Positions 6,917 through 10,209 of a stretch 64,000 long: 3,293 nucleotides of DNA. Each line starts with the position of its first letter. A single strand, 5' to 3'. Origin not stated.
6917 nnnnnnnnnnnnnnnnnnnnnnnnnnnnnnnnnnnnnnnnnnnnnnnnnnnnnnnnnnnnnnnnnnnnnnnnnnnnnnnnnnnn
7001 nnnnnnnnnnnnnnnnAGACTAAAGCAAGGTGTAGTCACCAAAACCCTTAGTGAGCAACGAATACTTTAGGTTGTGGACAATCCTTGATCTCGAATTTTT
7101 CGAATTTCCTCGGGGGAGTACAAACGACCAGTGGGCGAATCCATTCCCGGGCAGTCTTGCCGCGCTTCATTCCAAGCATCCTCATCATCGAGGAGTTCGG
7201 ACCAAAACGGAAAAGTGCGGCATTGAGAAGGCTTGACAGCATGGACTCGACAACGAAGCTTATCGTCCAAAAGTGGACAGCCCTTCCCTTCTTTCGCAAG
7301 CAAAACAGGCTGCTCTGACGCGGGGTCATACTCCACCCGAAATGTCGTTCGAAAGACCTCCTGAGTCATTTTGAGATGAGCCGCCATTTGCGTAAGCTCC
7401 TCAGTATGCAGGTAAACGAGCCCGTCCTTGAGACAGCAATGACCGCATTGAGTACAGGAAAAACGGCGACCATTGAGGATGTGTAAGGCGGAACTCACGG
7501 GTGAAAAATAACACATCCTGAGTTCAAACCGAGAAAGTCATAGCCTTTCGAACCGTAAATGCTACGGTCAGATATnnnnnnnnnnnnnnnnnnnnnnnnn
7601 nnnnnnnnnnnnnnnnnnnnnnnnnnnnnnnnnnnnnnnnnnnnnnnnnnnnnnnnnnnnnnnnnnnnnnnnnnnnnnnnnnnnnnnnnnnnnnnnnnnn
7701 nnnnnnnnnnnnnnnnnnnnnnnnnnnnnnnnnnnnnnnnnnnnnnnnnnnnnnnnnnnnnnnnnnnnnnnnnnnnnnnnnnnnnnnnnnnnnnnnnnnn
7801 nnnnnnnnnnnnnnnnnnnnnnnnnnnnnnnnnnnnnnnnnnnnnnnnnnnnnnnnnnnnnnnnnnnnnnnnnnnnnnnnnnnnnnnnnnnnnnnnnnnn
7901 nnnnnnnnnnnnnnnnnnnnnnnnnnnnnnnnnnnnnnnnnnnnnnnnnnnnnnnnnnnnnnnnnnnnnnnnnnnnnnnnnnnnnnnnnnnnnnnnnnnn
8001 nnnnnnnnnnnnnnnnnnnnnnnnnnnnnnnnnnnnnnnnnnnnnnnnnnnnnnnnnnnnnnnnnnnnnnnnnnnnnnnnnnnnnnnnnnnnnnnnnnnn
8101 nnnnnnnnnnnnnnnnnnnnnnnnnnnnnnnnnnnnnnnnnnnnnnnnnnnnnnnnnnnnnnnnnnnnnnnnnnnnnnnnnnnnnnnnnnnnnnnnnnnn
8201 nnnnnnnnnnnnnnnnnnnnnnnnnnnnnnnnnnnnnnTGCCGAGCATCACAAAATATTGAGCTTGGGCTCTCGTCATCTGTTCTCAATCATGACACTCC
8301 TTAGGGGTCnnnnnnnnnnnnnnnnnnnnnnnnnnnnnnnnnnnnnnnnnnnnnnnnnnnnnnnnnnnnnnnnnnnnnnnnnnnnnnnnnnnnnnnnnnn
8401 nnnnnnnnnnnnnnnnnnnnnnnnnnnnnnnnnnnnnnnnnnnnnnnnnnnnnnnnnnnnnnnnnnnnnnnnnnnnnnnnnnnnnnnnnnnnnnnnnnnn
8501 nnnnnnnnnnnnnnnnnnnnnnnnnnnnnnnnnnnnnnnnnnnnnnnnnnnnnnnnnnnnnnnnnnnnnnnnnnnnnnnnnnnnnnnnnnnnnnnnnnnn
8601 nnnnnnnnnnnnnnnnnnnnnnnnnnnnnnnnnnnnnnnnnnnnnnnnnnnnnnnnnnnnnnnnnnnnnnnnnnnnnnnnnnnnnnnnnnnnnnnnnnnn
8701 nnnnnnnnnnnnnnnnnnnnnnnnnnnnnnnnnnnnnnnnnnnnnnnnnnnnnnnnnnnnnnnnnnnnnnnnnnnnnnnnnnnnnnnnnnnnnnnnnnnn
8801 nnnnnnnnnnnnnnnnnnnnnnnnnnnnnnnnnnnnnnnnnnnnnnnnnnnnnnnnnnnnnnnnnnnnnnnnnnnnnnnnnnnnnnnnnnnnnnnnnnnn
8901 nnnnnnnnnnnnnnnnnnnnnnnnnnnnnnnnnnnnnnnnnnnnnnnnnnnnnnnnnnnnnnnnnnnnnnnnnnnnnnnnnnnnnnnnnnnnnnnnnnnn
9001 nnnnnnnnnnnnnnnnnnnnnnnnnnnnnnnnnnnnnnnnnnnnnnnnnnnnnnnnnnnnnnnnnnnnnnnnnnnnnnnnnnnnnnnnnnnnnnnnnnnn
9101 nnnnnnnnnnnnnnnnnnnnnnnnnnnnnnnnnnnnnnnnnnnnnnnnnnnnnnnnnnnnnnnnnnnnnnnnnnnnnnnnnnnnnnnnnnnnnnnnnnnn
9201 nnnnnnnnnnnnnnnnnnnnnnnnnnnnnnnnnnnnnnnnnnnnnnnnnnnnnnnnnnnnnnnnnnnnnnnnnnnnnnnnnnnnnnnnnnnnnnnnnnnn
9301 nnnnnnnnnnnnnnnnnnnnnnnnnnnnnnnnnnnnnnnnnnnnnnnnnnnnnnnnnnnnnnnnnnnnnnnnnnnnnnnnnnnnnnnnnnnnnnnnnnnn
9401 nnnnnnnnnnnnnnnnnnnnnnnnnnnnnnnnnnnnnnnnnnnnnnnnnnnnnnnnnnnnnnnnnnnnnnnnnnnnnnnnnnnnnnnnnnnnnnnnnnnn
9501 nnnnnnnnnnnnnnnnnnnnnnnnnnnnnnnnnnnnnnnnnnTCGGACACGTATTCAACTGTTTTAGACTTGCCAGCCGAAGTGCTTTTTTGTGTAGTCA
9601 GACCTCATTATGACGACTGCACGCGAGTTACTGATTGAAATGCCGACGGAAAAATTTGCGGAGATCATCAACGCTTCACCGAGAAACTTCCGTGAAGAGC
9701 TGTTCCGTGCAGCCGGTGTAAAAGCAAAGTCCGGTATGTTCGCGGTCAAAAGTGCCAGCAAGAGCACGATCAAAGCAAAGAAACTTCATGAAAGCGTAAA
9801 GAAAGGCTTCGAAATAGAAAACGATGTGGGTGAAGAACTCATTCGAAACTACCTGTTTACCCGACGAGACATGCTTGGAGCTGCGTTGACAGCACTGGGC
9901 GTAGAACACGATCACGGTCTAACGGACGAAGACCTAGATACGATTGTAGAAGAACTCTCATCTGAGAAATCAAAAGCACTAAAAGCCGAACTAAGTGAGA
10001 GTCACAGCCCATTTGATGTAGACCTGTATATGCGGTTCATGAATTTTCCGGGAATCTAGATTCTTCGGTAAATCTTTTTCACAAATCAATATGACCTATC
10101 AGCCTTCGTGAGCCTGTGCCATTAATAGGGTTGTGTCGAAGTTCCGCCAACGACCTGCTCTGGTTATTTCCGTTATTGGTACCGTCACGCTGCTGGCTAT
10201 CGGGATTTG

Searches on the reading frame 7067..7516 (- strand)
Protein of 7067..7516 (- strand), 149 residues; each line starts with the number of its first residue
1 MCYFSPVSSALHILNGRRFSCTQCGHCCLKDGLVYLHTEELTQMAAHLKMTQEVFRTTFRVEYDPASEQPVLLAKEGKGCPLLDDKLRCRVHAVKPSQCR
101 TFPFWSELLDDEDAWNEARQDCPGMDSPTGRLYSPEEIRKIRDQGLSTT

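Call 47: search_protein_families(library=pfam, proteins=[window:7067-7516:-], max_evalue=0.00001)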
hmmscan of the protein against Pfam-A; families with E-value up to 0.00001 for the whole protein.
window:7067-7516:- (149 aa): 1 family
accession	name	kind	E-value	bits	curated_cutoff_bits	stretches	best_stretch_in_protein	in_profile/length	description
PF03692.20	CxxCxxCC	-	1.9e-12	48.1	23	1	21-122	2-84/85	Putative zinc- or iron-chelating domain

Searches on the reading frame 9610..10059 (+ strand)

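Call 9: search_protein_families(library=pfam, proteins=[window:9610-10059:+], max_evalue=0.01)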
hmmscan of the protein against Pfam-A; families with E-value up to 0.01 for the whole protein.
window:9610-10059:+ (149 aa): 0 families

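Call 11: search_protein_families(library=ncbifam, proteins=[window:9610-10056:+], max_evalue=0.1)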
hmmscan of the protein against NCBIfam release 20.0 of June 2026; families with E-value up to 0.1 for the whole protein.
window:9610-10056:+ (149 aa): 2 families
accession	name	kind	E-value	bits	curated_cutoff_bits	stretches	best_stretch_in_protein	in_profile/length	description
TIGR01355.1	cyt_deam_dimer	equivalog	0.023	14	275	1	82-135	139-192/283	cytidine deaminase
NF037965.1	HetZ_rel_2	subfamily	0.055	12.5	400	1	47-127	251-331/367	HetZ-related protein 2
